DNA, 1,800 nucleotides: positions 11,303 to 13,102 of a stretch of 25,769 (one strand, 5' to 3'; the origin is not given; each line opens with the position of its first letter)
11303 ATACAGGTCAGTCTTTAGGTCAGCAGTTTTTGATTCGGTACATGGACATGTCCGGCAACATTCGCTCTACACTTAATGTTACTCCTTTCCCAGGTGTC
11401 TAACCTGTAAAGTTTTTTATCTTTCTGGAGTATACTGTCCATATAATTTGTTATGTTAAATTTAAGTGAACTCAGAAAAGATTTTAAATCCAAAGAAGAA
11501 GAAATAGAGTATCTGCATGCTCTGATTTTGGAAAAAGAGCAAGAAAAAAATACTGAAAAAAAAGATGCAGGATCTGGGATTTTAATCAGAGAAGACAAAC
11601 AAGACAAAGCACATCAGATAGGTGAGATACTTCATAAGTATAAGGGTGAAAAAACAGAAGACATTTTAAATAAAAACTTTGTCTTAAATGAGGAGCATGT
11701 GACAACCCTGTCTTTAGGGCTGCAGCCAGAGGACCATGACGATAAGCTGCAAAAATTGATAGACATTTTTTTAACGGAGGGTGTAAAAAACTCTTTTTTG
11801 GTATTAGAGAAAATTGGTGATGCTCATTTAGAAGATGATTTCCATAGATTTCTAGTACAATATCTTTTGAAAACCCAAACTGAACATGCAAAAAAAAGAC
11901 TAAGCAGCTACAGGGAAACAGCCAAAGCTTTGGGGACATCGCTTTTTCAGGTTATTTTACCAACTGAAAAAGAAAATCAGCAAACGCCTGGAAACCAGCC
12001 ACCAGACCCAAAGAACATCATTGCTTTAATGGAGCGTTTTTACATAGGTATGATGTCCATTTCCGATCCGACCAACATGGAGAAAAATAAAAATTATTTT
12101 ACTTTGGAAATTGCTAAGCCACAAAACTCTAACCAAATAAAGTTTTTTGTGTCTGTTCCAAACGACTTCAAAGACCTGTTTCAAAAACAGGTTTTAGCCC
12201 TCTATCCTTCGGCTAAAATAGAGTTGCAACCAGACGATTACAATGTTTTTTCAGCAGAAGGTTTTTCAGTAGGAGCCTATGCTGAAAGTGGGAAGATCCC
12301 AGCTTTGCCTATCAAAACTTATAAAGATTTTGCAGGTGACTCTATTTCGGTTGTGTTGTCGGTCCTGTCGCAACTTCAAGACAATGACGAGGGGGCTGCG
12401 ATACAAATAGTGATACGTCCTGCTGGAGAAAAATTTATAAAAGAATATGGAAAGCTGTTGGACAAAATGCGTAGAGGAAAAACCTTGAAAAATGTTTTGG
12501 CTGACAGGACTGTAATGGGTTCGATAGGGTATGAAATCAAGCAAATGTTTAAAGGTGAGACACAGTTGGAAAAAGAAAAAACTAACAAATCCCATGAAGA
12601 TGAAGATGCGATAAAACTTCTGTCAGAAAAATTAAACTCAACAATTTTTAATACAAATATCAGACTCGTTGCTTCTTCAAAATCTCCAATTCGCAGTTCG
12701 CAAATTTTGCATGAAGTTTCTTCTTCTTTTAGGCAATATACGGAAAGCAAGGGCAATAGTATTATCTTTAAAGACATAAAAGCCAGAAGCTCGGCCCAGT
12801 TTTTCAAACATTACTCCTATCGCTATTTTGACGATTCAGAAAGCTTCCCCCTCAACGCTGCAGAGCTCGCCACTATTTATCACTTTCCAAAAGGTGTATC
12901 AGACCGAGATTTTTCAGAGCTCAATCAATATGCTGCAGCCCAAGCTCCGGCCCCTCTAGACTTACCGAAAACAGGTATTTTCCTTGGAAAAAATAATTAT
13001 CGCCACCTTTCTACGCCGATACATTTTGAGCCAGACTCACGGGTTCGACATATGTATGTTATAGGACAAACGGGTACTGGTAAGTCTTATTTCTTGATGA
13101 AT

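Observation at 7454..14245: Co-directional operon: 2-TM protein, bPH membrane protein, giant peptidoglycan-binding Ig-repeat surface protein and VirB4/VirD4-like ATPase. Candidate cell-surface secretion or host-attachment system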

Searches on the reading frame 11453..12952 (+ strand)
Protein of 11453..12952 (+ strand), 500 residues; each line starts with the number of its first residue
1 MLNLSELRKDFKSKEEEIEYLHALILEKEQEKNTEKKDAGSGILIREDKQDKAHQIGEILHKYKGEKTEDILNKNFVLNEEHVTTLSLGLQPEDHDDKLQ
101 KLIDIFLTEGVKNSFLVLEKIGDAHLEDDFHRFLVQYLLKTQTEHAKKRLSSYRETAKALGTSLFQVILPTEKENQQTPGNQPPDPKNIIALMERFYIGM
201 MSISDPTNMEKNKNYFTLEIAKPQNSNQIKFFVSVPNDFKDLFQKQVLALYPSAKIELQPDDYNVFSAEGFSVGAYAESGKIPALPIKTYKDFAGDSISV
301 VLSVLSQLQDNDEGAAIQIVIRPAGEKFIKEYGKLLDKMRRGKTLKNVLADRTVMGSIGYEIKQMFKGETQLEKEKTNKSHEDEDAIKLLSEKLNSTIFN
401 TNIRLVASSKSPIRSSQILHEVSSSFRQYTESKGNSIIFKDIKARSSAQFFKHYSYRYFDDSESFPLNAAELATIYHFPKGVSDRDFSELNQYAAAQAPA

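Call 30: search_protein_families(library=pfam, proteins=[window:11453-12952:+], max_evalue=5)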
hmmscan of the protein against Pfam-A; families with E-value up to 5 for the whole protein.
window:11453-12952:+ (500 aa): 0 families

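Call 39: search_solved_structures(query=A2, max_evalue=10, show_alignments=3)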
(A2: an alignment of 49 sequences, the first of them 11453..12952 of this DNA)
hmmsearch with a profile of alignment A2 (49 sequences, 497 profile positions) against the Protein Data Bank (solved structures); distinct sequences matched with E-value up to 10: 15.
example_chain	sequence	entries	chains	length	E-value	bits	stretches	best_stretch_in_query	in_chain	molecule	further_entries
5opt_t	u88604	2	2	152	0.13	13.9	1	417-463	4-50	40S ribosomal protein S15, putative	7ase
5t2a_AI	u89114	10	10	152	0.89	11.1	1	417-461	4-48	uS19 | Putative 40S ribosomal protein S15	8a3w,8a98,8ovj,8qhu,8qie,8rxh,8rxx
6az1_W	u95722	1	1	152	0.97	11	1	417-462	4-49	ribosomal protein S19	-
7olc_SP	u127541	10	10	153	1.2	10.8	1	422-465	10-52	40S ribosomal protein s15-like protein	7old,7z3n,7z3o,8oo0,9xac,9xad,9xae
1lm8_C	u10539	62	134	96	1.6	10.3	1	400-441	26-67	ELONGIN C | Transcription elongation factor B polypeptide 1 | Elongin-C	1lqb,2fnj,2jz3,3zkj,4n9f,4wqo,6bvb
4jgh_C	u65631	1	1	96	1.6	10.3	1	400-441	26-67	Transcription elongation factor B polypeptide 1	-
6i7q_C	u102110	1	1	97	1.6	10.3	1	400-441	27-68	Elongin-C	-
8fy0_C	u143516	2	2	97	1.6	10.3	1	400-441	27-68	Elongin-C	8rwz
29ho_C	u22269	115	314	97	1.6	10.3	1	400-441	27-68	Elongin-C | TRANSCRIPTION ELONGATION FACTOR B POLYPEPTIDE 1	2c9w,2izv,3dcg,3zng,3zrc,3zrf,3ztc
8ij1_C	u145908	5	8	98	1.6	10.3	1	400-441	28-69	Elongin-C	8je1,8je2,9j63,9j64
9oim_B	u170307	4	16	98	1.6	10.3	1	400-441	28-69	Elongin-C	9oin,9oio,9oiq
8bb2_K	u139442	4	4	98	1.6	10.3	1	400-441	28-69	Elongin-C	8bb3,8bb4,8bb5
8ymb_C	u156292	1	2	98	1.6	10.3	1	400-441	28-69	Elongin-C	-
6i7r_C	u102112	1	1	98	1.6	10.3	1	400-441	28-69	Elongin-C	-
7cjb_C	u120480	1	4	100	1.7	10.2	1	400-441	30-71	Elongin-C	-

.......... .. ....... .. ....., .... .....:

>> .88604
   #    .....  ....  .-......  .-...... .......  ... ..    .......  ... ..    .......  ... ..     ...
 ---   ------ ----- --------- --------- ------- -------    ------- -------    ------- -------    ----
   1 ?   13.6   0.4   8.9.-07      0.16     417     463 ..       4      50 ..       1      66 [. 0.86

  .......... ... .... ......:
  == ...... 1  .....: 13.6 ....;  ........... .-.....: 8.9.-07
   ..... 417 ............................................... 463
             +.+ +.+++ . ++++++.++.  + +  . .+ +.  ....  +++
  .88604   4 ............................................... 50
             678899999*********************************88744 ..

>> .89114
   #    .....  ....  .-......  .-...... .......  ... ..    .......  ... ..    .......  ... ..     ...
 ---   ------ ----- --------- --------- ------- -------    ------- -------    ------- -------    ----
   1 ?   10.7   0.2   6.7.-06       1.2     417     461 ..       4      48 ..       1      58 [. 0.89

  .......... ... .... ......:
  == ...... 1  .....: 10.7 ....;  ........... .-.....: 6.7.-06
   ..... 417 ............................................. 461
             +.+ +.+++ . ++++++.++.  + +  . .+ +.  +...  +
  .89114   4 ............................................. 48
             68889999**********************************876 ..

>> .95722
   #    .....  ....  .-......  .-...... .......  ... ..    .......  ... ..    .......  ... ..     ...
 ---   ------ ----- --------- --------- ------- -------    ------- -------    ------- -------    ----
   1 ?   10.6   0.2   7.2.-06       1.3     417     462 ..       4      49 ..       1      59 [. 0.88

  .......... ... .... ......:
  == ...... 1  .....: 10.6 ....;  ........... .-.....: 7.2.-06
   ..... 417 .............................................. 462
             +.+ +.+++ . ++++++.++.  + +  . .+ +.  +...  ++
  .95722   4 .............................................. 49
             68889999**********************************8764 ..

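Call 47: search_protein_representatives(protein=window:11453-12952:+)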
Query: 500 residues. Proteins with E-value up to 0.001 (for the whole library): 971; up to 1e-10: 520; up to 1e-30: 109. The best 150 are listed.
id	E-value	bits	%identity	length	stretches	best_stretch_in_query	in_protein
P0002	2.5e-234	794.7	74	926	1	1-500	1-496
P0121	1.5e-91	324.1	41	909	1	11-500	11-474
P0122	4.4e-81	289.6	37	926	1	9-499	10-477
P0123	3.3e-78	280.1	37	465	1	6-478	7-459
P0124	1.4e-77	278.0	36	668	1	14-499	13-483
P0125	1.5e-77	277.9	38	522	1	9-500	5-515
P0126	2.9e-77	276.9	36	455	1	49-479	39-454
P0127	1.8e-74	267.7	53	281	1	12-292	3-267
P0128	4.2e-73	263.3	34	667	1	10-499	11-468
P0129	1.8e-72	261.1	35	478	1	9-480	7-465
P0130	2.3e-72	260.8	35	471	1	11-482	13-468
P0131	6.8e-71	256.0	34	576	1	10-500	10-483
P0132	1.3e-69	251.8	38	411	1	15-440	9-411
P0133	1.9e-69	251.2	35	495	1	55-495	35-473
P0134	3.8e-69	250.2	46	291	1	164-457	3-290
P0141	9.1e-64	232.5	35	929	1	11-492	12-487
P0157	4.7e-56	207.0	32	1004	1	47-480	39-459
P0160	3.0e-53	197.8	37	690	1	160-480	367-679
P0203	9.7e-37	143.4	28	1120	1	12-499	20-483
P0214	2.2e-33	132.3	26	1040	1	22-483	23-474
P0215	7.0e-33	130.7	30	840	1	156-484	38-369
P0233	1.6e-29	119.6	27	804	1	159-481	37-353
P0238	5.8e-29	117.8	32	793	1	211-479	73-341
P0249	1.1e-27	113.5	27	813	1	208-481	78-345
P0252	4.2e-27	111.6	30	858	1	187-481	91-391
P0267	5.6e-26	107.9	31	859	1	214-481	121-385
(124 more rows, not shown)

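Call 48: search_protein_families(library=pfam, proteins=[P0215, P0233, P0238, P0249, P0203, P0214, P0160, P0252, P0267, P0157], max_evalue=0.01)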
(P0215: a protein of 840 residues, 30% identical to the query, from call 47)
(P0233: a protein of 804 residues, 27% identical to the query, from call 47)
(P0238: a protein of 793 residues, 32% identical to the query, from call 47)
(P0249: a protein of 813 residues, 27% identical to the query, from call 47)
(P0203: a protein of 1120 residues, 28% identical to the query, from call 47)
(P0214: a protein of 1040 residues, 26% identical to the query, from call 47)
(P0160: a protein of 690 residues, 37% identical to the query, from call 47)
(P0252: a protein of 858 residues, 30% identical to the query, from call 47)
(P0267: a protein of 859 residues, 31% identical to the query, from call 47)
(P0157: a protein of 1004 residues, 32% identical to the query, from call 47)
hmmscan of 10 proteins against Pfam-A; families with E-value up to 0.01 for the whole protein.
P0215 (840 aa): 6 families
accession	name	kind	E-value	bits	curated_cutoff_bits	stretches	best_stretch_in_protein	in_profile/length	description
PF02534.20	T4SS-DNA_transf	-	7.8e-12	45.2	20.1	1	413-744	44-379/468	Type IV secretory system Conjugative DNA transfer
PF01935.23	DUF87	-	3.1e-09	37.7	23.2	1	401-497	9-100/220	Helicase HerA, central domain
PF10412.15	TrwB_AAD_bind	-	1.8e-06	27.5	20.5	1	408-735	9-310/387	Type IV secretion-system coupling protein DNA-binding domain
PF12696.13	TraG-D_C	-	4e-06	27.2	22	1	668-745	3-74/126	TraM recognition site of TraD and TraG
PF25199.1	nSTAND_NTPase5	-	0.00044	20.5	34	1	410-479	37-108/145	Novel STAND NTPase 5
PF00270.35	DEAD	-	0.00047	20.4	26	1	413-460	13-63/167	DEAD/DEAH box helicase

P0233 (804 aa): 6 families
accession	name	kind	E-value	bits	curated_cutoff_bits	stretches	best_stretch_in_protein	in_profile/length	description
PF10412.15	TrwB_AAD_bind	-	9.6e-11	41.6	20.5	1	396-717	10-312/387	Type IV secretion-system coupling protein DNA-binding domain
PF01935.23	DUF87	-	1.1e-09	39.2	23.2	1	381-468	3-84/220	Helicase HerA, central domain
PF02534.20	T4SS-DNA_transf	-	1.4e-07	31.2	20.1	1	391-697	37-346/468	Type IV secretory system Conjugative DNA transfer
PF12696.13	TraG-D_C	-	3.2e-05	24.3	22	1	656-724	2-73/126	TraM recognition site of TraD and TraG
PF13401.12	AAA_22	-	0.00015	22.5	27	1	400-432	4-36/130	AAA domain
PF13245.12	AAA_19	-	0.0067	17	25.1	0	401-675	11-111/134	AAA domain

P0238 (793 aa): 7 families
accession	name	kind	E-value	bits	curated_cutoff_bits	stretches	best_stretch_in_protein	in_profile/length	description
PF10412.15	TrwB_AAD_bind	-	1.1e-09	38.1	20.5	1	588-713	187-317/387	Type IV secretion-system coupling protein DNA-binding domain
PF02534.20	T4SS-DNA_transf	-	3.8e-07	29.7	20.1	1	392-690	45-347/468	Type IV secretory system Conjugative DNA transfer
PF01935.23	DUF87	-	1.4e-06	29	23.2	1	383-486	14-102/220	Helicase HerA, central domain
PF12696.13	TraG-D_C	-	3.7e-06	27.3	22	1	648-711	2-70/126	TraM recognition site of TraD and TraG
PF13401.12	AAA_22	-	0.0015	19.3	27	0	390-415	4-29/130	AAA domain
PF13191.12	AAA_16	-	0.0031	18.5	32.6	0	390-448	23-83/167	AAA ATPase domain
PF01580.24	FtsK_SpoIIIE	-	0.0067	16.3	24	0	369-410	20-58/221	FtsK/SpoIIIE family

P0249 (813 aa): 8 families
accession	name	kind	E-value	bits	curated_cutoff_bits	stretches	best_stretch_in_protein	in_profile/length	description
PF10412.15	TrwB_AAD_bind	-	2.6e-07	30.3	20.5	0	394-435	15-56/387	Type IV secretion-system coupling protein DNA-binding domain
PF01935.23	DUF87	-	5.9e-06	27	23.2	1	395-432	24-62/220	Helicase HerA, central domain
PF13401.12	AAA_22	-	1.3e-05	26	27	1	395-440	6-52/130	AAA domain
PF13245.12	AAA_19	-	0.0057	17.3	25.1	0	396-422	13-39/134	AAA domain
PF08171.16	Mad3_BUB1_II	-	0.0085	16.7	21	0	738-783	17-64/68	Mad3/BUB1 homology region 2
PF13173.12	AAA_14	-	0.0086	16.5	27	0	396-426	4-33/129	AAA domain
PF20720.3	nSTAND3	-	0.0088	16.2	27.2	0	387-442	12-61/155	Novel STAND NTPase 3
PF01637.24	ATPase_2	-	0.0096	16.2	33.2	0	388-434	14-60/225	ATPase domain predominantly from Archaea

P0203 (1120 aa): 3 families
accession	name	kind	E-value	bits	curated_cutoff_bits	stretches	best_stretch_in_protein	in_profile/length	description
PF10412.15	TrwB_AAD_bind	-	3e-06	26.8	20.5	0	507-554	7-54/387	Type IV secretion-system coupling protein DNA-binding domain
PF12696.13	TraG-D_C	-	0.00013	22.4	22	1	774-813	3-43/126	TraM recognition site of TraD and TraG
PF01935.23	DUF87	-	0.00015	22.4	23.2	1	516-553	24-62/220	Helicase HerA, central domain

P0214 (1040 aa): 4 families
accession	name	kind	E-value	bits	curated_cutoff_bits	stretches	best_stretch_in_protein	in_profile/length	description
PF10412.15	TrwB_AAD_bind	-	1.9e-05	24.2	20.5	0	863-958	219-315/387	Type IV secretion-system coupling protein DNA-binding domain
PF12696.13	TraG-D_C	-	3.8e-05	24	22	1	895-956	3-69/126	TraM recognition site of TraD and TraG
PF13401.12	AAA_22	-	8.1e-05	23.4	27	0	638-727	6-93/130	AAA domain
PF25199.1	nSTAND_NTPase5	-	0.0038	17.5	34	0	625-700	28-106/145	Novel STAND NTPase 5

P0160 (690 aa): 1 family
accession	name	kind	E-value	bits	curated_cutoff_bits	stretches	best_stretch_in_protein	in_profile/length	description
PF05193.26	Peptidase_M16_C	-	1.3e-11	45.2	23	1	208-362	12-169/181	Peptidase M16 inactive domain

P0252 (858 aa): 8 families
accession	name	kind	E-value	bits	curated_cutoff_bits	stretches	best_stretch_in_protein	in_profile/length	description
PF02534.20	T4SS-DNA_transf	-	1e-11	44.9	20.1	2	604-767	221-381/468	Type IV secretory system Conjugative DNA transfer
PF10412.15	TrwB_AAD_bind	-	3e-10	40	20.5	1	435-778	11-329/387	Type IV secretion-system coupling protein DNA-binding domain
PF12696.13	TraG-D_C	-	3.3e-08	33.9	22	1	692-778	2-85/126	TraM recognition site of TraD and TraG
PF01935.23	DUF87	-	1.1e-07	32.6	23.2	1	439-514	23-84/220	Helicase HerA, central domain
PF25199.1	nSTAND_NTPase5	-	4.7e-05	23.7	34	1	432-501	34-105/145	Novel STAND NTPase 5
PF13401.12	AAA_22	-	0.0018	19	27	0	438-475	4-41/130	AAA domain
PF01656.29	CbiA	-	0.0045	17.4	25.4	0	446-502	6-54/125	CobQ/CobB/MinD/ParA nucleotide binding domain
PF20720.3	nSTAND3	-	0.0046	17.1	27.2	0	435-499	13-72/155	Novel STAND NTPase 3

P0267 (859 aa): 5 families
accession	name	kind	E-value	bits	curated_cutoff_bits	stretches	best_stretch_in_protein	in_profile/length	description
PF10412.15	TrwB_AAD_bind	-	8e-12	45.2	20.5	1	427-726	9-286/387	Type IV secretion-system coupling protein DNA-binding domain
PF02534.20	T4SS-DNA_transf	-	6.9e-07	28.9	20.1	1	432-757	44-368/468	Type IV secretory system Conjugative DNA transfer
PF01935.23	DUF87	-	4.5e-06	27.4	23.2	1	422-471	13-62/220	Helicase HerA, central domain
PF12696.13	TraG-D_C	-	0.00083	19.7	22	1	687-728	2-44/126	TraM recognition site of TraD and TraG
PF13401.12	AAA_22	-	0.0015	19.2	27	0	432-463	4-35/130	AAA domain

P0157 (1004 aa): 10 families
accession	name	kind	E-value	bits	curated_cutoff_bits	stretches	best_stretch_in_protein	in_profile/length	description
PF01935.23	DUF87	-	1e-05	26.2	23.2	1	585-637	8-62/220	Helicase HerA, central domain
PF12696.13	TraG-D_C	-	1.9e-05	25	22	1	856-917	1-67/126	TraM recognition site of TraD and TraG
PF13401.12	AAA_22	-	0.00048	20.9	27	1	600-649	6-56/130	AAA domain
PF01580.24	FtsK_SpoIIIE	-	0.00067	19.6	24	1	583-621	23-61/221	FtsK/SpoIIIE family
PF10412.15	TrwB_AAD_bind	-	0.0018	17.7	20.5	1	599-641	15-57/387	Type IV secretion-system coupling protein DNA-binding domain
PF25199.1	nSTAND_NTPase5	-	0.0031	17.8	34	0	597-659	39-103/145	Novel STAND NTPase 5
PF13191.12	AAA_16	-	0.0034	18.3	32.6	0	598-618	23-43/167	AAA ATPase domain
PF06745.19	ATPase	-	0.0038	17.1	26.6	0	598-633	18-54/231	KaiC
PF20720.3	nSTAND3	-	0.0043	17.2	27.2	1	599-659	17-72/155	Novel STAND NTPase 3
PF12775.13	AAA_7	-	0.0089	16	25.8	0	596-624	30-57/181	P-loop containing dynein motor region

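Call 50: list_cluster_members(proteins=[P0215, P0233, P0252, P0267, P0238, P0203, P0214, P0157, P0001, P0141])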
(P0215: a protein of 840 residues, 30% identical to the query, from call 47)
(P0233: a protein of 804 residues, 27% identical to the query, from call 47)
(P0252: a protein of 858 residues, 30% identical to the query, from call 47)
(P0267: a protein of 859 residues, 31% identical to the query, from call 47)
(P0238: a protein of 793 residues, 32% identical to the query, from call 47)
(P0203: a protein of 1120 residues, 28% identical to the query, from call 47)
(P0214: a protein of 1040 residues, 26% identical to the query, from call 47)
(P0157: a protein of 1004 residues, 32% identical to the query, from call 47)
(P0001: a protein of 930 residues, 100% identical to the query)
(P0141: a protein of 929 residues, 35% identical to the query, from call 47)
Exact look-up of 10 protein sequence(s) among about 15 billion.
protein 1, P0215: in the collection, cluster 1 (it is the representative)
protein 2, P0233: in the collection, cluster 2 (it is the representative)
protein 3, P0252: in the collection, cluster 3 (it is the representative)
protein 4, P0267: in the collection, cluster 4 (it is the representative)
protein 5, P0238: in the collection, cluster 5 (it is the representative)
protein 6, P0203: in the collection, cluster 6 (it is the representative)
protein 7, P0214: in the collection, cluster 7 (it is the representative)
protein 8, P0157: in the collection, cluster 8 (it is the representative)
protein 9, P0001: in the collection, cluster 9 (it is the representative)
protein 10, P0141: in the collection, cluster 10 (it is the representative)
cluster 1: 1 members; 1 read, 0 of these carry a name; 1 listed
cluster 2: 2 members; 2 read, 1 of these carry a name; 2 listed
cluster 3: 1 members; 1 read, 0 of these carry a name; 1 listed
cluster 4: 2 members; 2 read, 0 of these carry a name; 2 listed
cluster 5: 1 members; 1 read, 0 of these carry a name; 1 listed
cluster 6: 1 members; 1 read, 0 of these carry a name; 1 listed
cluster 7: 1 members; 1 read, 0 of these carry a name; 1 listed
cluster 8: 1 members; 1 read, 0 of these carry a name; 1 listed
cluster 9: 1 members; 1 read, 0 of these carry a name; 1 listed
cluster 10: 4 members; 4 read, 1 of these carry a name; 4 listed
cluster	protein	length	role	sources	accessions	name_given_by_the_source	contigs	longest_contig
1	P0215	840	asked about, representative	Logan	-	-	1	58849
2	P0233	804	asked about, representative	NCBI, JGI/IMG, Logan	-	type IV secretory pathway TraG/TraD family ATPase VirD4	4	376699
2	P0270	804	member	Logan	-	-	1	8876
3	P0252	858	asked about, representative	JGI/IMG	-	-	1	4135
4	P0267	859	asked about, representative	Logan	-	-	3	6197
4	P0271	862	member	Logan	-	-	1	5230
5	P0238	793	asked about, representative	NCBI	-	-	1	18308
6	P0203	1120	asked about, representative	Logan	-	-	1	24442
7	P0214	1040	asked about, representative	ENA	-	-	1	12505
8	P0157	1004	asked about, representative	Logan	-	-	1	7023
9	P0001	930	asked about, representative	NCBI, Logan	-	-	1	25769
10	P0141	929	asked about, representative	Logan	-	-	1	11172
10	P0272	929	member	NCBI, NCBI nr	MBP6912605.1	MAG: type IV secretion system DNA-binding domain-containing protein [Candidatus ... | type IV secretion system DNA-binding domain-containing protein [Candidatus Paceibacterota ...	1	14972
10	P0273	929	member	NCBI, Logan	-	-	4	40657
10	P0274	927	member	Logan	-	-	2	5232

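Call 51: find_encoding_contigs(protein=P0233, flank=10000, max_places=2)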
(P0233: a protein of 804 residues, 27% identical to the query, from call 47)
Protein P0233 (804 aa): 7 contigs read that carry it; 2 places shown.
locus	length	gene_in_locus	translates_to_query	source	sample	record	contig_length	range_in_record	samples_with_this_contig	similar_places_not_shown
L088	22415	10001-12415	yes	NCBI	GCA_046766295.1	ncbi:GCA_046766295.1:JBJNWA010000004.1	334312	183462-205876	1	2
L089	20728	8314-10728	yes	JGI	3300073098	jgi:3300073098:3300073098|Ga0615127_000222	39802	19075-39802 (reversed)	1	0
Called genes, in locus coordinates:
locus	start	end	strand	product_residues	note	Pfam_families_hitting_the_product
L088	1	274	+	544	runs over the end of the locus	PF00512:HisKA, PF02518:HATPase_c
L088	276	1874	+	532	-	PF00005:ABC_tran, PF13175:AAA_15 (faint), PF13476:AAA_23 (faint), PF13555:AAA_29 (faint), PF20703:nSTAND1 (faint), PF01926:MMR_HSR1 (faint), PF13304:AAA_21 (weak), PF00005:ABC_tran, +1 more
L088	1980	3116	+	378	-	PF13439:Glyco_transf_4, PF13579:Glyco_trans_4_4, PF20706:GT4-conflict, PF00534:Glycos_transf_1, PF13692:Glyco_trans_1_4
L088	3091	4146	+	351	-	PF03816:LytR_cpsA_psr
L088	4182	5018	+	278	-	PF00535:Glycos_transf_2, PF13641:Glyco_tranf_2_3, PF13632:Glyco_trans_2_3 (faint)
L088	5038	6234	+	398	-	PF22694:CtpB_N-like, PF00595:PDZ, PF13180:PDZ_2, PF17820:PDZ_6, PF03572:Peptidase_S41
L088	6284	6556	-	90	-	PF01016:Ribosomal_L27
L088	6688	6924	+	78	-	-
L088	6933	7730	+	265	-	PF08478:POTRA_1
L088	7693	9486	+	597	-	-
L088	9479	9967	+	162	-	-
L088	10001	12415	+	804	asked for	PF26449:DUF8128, PF02534:T4SS-DNA_transf (faint), PF01935:DUF87, PF10412:TrwB_AAD_bind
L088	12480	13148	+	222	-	-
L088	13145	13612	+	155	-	-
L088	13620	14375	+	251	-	-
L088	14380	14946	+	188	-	-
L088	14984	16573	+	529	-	-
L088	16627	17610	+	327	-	PF00579:tRNA-synt_1b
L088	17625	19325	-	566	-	PF05496:RuvB_N (weak), PF13177:DNA_pol3_delta2, PF00004:AAA, PF22608:DNAX_ATPase_lid (weak)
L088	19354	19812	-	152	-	PF04138:GtrA_DPMS_TM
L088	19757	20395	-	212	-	-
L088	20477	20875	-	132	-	-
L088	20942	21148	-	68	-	PF02545:Maf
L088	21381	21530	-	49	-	PF02545:Maf (weak)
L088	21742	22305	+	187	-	PF00293:NUDIX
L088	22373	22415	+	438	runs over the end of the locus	PF02403:Seryl_tRNA_N, PF00587:tRNA-synt_2b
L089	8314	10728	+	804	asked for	PF26449:DUF8128, PF02534:T4SS-DNA_transf (faint), PF01935:DUF87, PF10412:TrwB_AAD_bind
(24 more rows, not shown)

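Call 61: find_encoding_contigs(protein=P0215, flank=9000, max_places=1)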
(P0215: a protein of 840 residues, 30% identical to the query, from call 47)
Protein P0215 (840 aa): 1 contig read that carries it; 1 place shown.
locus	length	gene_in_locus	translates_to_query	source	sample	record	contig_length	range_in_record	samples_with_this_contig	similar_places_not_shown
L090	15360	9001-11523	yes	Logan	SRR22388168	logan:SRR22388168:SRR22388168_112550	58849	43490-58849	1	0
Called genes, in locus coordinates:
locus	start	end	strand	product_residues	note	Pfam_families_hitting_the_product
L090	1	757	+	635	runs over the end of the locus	PF03717:PBP_dimer, PF00905:Transpeptidase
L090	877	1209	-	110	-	-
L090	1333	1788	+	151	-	PF03449:GreA_GreB_N, PF01272:GreA_GreB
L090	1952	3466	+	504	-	PF01336:tRNA_anti-codon, PF00152:tRNA-synt_2, PF01409:tRNA-synt_2d (faint)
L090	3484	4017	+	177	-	PF00293:NUDIX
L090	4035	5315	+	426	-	PF02403:Seryl_tRNA_N, PF00587:tRNA-synt_2b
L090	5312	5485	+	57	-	PF18917:LiaI-LiaF-like_TM1, PF22570:LiaF-TM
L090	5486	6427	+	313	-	PF08478:POTRA_1 (weak)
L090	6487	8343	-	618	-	PF02366:PMT, PF13231:PMT_2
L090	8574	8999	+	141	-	-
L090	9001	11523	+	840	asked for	PF26449:DUF8128, PF01935:DUF87, PF02534:T4SS-DNA_transf, PF10412:TrwB_AAD_bind (weak), PF12696:TraG-D_C (weak)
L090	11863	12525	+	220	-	-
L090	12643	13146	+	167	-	PF04138:GtrA_DPMS_TM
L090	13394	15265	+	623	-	PF05496:RuvB_N (faint), PF13177:DNA_pol3_delta2, PF13245:AAA_19 (faint), PF00004:AAA, PF07728:AAA_5 (faint), PF13401:AAA_22 (weak), PF22608:DNAX_ATPase_lid, PF12169:DNA_pol3_gamma3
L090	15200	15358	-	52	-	?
